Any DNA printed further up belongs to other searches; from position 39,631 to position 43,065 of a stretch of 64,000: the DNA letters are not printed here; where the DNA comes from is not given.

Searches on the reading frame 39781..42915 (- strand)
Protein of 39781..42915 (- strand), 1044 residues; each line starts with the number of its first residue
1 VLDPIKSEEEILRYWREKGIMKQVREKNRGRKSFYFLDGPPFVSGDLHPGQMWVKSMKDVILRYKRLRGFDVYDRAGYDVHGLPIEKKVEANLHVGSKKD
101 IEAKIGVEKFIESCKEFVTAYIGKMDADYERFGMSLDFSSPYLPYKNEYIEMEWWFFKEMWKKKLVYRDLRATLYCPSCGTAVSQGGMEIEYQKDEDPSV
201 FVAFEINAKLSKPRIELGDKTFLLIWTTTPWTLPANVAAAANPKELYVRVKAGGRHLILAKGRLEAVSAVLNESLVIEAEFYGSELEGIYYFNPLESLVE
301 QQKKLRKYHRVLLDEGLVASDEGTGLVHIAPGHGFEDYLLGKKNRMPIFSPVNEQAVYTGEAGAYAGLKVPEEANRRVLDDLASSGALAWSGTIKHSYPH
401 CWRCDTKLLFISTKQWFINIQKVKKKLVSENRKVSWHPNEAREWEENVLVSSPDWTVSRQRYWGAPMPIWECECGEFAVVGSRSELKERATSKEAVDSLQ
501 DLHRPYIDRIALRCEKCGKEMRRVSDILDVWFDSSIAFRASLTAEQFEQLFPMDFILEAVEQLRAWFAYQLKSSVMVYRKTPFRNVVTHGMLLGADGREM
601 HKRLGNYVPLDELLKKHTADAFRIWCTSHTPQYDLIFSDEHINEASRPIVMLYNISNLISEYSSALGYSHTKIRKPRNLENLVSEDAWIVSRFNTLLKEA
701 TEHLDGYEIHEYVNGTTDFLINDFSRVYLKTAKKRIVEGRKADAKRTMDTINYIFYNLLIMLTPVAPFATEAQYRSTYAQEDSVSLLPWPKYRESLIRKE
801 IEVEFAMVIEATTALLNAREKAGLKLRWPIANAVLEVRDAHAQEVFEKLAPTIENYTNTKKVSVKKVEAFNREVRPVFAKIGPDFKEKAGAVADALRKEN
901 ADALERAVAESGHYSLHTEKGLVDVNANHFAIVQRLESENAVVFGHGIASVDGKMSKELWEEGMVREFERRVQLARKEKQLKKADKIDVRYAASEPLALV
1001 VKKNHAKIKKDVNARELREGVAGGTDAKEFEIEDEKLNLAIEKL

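Call 95: search_protein_families(library=pfam, proteins=[window:39781-42915:-], max_evalue=0.00001)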
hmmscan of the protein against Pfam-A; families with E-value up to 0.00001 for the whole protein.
window:39781-42915:- (1044 aa): 4 families
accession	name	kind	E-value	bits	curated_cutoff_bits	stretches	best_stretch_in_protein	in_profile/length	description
PF00133.28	tRNA-synt_1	-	7.8e-100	335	22.7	1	11-632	2-408/414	tRNA synthetases class I (I, L, M and V)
PF08264.19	Anticodon_1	-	2.3e-29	102.6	25.1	1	686-830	1-144/148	Anticodon-binding domain of tRNA ligase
PF19302.4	DUF5915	-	2.3e-22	79.9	27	1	853-1043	4-194/195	Domain of unknown function (DUF5915)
PF09334.17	tRNA-synt_1g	-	1.6e-14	53.9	20.1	1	41-182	8-129/391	tRNA synthetases class I (M)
